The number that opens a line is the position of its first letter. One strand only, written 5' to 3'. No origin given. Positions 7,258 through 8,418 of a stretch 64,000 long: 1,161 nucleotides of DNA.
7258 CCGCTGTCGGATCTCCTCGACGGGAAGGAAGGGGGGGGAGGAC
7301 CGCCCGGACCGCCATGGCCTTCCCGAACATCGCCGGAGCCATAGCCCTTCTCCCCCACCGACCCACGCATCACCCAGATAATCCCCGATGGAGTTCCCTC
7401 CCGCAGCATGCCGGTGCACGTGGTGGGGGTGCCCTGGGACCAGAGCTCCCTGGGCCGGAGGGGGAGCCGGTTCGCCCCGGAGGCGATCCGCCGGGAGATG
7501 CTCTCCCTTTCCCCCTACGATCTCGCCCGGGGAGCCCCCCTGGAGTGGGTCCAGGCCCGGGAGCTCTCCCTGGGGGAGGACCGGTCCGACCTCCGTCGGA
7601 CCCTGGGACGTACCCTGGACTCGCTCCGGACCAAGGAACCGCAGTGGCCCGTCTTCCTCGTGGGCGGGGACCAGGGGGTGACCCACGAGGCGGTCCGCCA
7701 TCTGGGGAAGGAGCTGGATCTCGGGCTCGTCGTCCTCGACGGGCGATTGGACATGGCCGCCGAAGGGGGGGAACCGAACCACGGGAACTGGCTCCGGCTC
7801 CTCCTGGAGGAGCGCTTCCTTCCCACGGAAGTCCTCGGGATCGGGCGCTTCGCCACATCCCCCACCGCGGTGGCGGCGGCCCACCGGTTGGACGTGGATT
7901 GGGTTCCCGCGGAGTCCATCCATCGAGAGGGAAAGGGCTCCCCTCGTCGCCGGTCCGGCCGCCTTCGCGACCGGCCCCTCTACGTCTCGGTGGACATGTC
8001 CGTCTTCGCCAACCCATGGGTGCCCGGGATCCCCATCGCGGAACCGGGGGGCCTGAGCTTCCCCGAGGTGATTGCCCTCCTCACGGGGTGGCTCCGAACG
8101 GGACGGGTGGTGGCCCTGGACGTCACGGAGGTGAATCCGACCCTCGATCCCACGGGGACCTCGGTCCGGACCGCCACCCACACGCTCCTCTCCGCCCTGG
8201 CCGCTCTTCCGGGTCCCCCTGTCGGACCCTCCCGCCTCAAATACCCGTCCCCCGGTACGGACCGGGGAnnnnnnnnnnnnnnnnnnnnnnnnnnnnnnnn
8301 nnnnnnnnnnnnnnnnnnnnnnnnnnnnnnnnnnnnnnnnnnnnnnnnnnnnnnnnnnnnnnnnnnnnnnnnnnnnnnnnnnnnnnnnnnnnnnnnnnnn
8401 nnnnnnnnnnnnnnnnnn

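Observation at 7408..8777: Arginase-fold protein with substituted Mn-binding residues, adjacent to a Fur-like regulator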

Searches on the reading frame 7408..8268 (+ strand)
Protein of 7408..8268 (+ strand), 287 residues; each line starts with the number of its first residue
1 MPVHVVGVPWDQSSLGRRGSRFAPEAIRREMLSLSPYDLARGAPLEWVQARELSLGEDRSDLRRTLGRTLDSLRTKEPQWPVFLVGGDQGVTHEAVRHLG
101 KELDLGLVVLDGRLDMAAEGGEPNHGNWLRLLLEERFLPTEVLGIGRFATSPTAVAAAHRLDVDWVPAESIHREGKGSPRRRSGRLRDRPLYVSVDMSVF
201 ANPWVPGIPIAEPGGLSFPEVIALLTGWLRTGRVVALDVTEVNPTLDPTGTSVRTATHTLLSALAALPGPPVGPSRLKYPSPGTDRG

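Call 3: search_protein_families(library=pfam, proteins=[window:7408-8268:+], max_evalue=1)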
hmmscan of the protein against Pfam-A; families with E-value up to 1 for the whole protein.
seq(287 aa): 2 families
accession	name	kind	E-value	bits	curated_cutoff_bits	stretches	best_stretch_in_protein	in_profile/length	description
PF00491.26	Arginase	-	8.1e-38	130.9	22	1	3-263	3-277/280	Arginase family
PF03808.19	Glyco_tran_WecG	-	0.14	12.4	27.4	1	68-103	34-67/168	Glycosyl transferase WecG/TagA/CpsF family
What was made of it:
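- On Arginase/ureohydrolase superfamily (Pfam PF00491): 130.9 bits against a cutoff of 22, residues 3-263 on profile positions 3-277 of 280 (call 3)
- Checked: It matches Pfam Arginase PF00491 over residues 3-263 at 130.9 bits against a cutoff of 22 (call 3).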

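Call 4: search_protein_families(library=ncbifam, proteins=[window:7408-8268:+], max_evalue=1)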
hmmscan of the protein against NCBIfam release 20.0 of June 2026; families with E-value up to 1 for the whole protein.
seq(287 aa): 5 families
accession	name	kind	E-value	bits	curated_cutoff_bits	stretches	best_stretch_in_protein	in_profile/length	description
TIGR01227.1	hutG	equivalog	6e-24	84.8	229.15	1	4-264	38-306/307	formimidoylglutamase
TIGR01230.1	agmatinase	equivalog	4.4e-19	69.2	174.3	1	5-261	17-270/275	agmatinase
NF002564.0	PRK02190.1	subfamily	3.9e-17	62.4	302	1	3-264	35-298/307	agmatinase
TIGR01229.1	rocF_arginase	equivalog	1.2e-09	38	227.6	1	189-255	218-286/300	arginase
NF010347.0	PRK13775.1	equivalog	0.19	11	381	1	190-248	250-308/331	formimidoylglutamase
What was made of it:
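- On Formimidoylglutamase HutG (TIGR01227 equivalog): 84.8 bits against 229.15 (call 4)
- On Agmatinase SpeB (TIGR01230 / PRK02190): 69.2 against 174.3, and 62.4 against 302 (call 4)
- Below every functional equivalog cutoff: hutG 84.8 against 229, agmatinase 69 against 174 (call 4).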

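Call 5: search_solved_structures(query=window:7408-8268:+, max_evalue=1, show_alignments=3)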
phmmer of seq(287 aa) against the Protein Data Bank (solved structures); distinct sequences matched with E-value up to 1: 65 (the best 60 are shown).
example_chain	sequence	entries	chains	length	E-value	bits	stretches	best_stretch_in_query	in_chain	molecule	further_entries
3m1r_A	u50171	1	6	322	1.8e-21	80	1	5-267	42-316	Formimidoylglutamase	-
1gq6_A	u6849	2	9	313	9.9e-17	64.4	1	3-257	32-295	PROCLAVAMINATE AMIDINO HYDROLASE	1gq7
1wog_A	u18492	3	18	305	2.2e-16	63.3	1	3-258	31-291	agmatinase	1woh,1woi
3nip_A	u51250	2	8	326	3.8e-16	62.5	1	3-262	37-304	3-guanidinopropionase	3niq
3pzl_A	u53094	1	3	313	7.6e-16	61.5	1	5-256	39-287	Agmatine ureohydrolase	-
3nio_A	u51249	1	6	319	4.2e-15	59.1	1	5-269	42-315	Guanidinobutyrase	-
6vsu_A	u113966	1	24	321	3.4e-10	43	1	51-255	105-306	Arginase 1, mitochondrial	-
8ryi_C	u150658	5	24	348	8.9e-10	41.6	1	192-268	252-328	Arginase family protein | metformin hydrolase subunit B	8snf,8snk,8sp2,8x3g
7esr_A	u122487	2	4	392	1.6e-09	40.8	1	3-267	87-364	Probable agmatinase 2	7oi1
2ef4_A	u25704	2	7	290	8.8e-09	38.3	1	4-256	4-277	Arginase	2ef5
2eiv_A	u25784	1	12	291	9.4e-09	38.2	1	4-256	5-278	Arginase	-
3lhl_A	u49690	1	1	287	2.3e-08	36.9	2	186-258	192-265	Putative agmatinase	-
7lol_A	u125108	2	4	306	4.4e-08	36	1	5-257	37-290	Agmatinase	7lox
4dz4_A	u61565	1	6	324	5.1e-08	35.8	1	3-261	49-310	Agmatinase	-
7lba_A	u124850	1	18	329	5.8e-08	35.6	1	5-257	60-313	Agmatinase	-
3rla_A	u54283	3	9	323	3.9e-05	26.4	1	187-262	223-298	ARGINASE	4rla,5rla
1p8m_A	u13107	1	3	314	3.9e-05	26.4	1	187-262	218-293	Arginase 1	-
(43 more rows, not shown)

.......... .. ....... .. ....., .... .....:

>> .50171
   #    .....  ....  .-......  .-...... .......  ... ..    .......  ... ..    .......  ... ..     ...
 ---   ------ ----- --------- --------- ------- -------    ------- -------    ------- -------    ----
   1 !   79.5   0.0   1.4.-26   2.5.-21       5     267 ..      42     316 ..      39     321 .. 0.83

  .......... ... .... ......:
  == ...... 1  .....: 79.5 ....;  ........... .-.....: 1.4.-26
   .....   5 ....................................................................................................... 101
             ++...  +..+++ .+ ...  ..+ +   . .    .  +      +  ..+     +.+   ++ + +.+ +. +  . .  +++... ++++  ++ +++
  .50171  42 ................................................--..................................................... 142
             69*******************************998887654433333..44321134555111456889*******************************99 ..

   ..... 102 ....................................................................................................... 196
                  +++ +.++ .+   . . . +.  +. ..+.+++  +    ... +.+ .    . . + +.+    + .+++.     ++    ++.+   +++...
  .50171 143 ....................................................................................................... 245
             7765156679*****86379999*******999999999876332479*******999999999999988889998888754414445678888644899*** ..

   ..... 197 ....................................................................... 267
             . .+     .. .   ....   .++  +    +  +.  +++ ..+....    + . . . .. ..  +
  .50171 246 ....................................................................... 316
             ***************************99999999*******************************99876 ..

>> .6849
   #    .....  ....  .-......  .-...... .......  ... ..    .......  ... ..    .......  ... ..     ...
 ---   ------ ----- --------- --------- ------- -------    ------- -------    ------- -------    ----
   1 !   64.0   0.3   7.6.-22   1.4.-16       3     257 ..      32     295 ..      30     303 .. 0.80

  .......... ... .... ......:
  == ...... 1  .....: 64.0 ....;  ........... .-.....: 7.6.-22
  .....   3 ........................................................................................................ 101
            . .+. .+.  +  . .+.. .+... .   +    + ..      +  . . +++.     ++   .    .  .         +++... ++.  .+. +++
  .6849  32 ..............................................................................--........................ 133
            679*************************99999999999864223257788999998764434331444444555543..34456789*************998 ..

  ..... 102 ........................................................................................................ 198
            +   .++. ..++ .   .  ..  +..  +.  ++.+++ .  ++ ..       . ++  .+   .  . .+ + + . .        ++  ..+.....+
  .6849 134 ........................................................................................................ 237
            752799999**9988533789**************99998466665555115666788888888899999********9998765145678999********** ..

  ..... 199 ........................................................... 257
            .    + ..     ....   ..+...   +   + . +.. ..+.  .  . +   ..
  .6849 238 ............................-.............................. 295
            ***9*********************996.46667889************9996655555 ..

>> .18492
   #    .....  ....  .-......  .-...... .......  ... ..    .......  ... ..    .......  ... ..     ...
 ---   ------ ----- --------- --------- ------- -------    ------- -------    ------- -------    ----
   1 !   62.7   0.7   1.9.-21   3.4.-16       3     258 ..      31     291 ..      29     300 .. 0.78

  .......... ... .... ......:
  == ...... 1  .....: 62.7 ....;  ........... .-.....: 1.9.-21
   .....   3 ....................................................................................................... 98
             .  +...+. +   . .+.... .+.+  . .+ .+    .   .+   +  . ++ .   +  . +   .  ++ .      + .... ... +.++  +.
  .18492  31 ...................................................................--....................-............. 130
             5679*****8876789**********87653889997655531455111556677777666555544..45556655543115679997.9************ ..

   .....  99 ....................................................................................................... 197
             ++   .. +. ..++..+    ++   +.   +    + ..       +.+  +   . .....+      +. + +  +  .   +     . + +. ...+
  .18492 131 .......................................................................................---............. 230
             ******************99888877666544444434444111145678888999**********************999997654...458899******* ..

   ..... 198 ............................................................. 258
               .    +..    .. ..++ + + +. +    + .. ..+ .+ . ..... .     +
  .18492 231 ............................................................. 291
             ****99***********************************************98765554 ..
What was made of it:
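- Closest known: Trypanosoma brucei arginase-like protein TbARG. Same: It appears among the sequence hits (call 5).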

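Call 6: find_homologous_proteins(query=window:7408-8268:+, max_evalue=0.00001)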
Query seq(287 aa) (287 aa): 14 proteins with E <= 0.00001 among 7291 candidates.
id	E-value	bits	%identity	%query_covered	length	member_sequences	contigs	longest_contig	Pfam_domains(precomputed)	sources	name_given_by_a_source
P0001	2.8e-186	636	100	100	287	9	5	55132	PF00491.27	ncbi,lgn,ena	-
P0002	3.0e-49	186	38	92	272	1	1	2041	PF00491.27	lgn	-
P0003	1.2e-48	184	39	92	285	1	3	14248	PF00491.27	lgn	-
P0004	1.6e-47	180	38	92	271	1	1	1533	PF00491.27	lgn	-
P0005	4.4e-46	176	37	89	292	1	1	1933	PF00491.27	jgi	jgi:formimidoylglutamase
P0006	1.8e-14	72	31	89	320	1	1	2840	PF00491.27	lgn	-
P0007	1.4e-12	66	29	92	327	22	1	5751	PF00491.27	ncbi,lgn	-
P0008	2.7e-12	65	28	92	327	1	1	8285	PF00491.27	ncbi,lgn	-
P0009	2.7e-12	65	28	92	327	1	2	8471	PF00491.27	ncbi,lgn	-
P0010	2.7e-12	65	28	92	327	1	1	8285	PF00491.27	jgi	-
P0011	2.7e-12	65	28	92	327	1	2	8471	PF00491.27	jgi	-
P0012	9.1e-11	60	28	92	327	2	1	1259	PF00491.27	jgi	jgi:guanidinopropionase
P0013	5.7e-10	57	30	89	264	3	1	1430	PF00491.27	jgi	jgi:guanidinopropionase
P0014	2.6e-9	55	29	92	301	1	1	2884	PF00491.27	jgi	jgi:agmatinase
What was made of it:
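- No canonical close relative from the window's NCBI MAGs appeared in the homologue search (call 6).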

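Call 8: list_cluster_members(proteins=[P0001])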
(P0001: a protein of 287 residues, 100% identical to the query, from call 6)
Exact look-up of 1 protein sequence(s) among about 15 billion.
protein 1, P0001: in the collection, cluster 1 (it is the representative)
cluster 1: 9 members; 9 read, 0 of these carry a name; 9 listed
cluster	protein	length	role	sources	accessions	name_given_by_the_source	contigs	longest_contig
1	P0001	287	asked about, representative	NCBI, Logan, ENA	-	-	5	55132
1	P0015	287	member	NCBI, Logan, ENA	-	-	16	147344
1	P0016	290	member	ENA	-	-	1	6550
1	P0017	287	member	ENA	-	-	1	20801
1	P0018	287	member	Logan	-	-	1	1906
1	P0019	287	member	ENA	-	-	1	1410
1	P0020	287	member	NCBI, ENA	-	-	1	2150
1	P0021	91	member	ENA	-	-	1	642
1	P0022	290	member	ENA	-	-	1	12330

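Call 11: find_encoding_contigs(protein=P0015, flank=6000, max_places=6)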
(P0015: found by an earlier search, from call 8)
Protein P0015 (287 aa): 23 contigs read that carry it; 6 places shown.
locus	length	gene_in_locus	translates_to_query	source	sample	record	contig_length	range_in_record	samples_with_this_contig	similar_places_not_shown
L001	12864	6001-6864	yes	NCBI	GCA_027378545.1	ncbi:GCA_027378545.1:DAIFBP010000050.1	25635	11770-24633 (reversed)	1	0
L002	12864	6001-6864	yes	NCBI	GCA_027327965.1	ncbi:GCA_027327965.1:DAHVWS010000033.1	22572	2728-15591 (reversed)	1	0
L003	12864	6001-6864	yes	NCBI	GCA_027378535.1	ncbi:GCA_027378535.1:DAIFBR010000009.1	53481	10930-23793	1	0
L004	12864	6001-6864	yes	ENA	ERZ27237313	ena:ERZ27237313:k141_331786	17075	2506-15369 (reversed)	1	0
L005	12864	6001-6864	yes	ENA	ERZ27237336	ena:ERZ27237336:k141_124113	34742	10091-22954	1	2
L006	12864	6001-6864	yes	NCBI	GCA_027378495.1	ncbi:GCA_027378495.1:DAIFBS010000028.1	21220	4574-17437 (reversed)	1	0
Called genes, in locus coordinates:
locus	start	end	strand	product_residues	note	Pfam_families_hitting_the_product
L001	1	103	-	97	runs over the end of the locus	PF00665:rve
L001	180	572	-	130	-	PF13551:HTH_29 (weak), PF13565:HTH_32 (weak)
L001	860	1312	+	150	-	PF04343:DUF488, PF22751:DUF488-N3a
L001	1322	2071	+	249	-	-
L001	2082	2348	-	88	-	PF13358:DDE_3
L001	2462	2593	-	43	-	-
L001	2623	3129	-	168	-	PF13384:HTH_23, PF13518:HTH_28 (weak), PF13551:HTH_29, PF13565:HTH_32, PF13592:HTH_33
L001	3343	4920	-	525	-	PF02776:TPP_enzyme_N, PF00205:TPP_enzyme_M, PF02775:TPP_enzyme_C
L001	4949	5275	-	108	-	PF02826:2-Hacid_dh_C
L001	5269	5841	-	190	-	PF00389:2-Hacid_dh, PF02826:2-Hacid_dh_C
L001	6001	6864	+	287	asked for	PF00491:Arginase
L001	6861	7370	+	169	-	-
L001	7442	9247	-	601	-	PF26550:Tricorn_2nd (weak), PF02129:Peptidase_S15 (faint), PF00561:Abhydrolase_1 (faint), PF12146:Hydrolase_4 (faint), PF00326:Peptidase_S9, PF01738:DLH, PF20434:BD-FAE, PF08386:Abhydrolase_4 (weak)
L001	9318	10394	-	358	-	PF04014:MazE_antitoxin (weak), PF01895:PhoU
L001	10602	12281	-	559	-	-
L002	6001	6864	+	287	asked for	PF00491:Arginase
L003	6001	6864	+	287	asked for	PF00491:Arginase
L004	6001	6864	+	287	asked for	PF00491:Arginase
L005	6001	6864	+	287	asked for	PF00491:Arginase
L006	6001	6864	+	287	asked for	PF00491:Arginase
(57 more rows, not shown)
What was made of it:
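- The neighbouring 2-hydroxyacid dehydrogenase is called as two pieces in five of six MAG loci (call 11).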

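Call 17: search_protein_representatives(protein=window:7408-8268:+)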
Query: 287 residues. Proteins with E-value up to 0.001 (for the whole library): 2106; up to 1e-10: 269; up to 1e-30: 4. The best 150 are listed.
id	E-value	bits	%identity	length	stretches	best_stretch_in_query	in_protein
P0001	9.0e-187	635.9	100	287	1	1-287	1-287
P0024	2.9e-50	187.7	40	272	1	1-265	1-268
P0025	4.2e-46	174.0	38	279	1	2-274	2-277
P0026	1.4e-32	129.6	33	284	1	5-267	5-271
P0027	7.7e-23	97.7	25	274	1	3-260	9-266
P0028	4.6e-21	91.8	35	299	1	3-270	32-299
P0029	1.4e-20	90.3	34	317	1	5-267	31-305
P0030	1.4e-19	87.0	31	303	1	3-266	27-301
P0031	2.1e-19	86.4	32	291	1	5-260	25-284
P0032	2.2e-19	86.3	33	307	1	3-263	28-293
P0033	2.2e-19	86.3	34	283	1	6-258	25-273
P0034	3.0e-19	85.9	32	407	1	3-274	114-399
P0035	3.8e-19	85.5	32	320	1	3-265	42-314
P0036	1.2e-18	83.9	31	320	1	5-262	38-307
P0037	5.2e-18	81.8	29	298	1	5-256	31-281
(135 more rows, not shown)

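Call 21: find_homologous_proteins(query=P0025, max_evalue=1e-10)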
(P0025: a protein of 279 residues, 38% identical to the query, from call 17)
Query P0025 (279 aa): 6 proteins with E <= 1e-10 among 8000 candidates.
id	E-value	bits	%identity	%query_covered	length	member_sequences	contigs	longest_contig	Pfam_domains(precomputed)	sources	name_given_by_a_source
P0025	6.3e-176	601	100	100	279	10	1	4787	PF00491.27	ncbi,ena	-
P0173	4.7e-164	563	94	100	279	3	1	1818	PF00491.27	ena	-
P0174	3.6e-143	494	83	100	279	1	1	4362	PF00491.27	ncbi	-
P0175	1.2e-130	453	77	100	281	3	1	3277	PF00491.27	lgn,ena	-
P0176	3.7e-119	415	71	100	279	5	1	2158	PF00491.27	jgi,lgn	-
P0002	7.6e-62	227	46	97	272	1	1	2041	PF00491.27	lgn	-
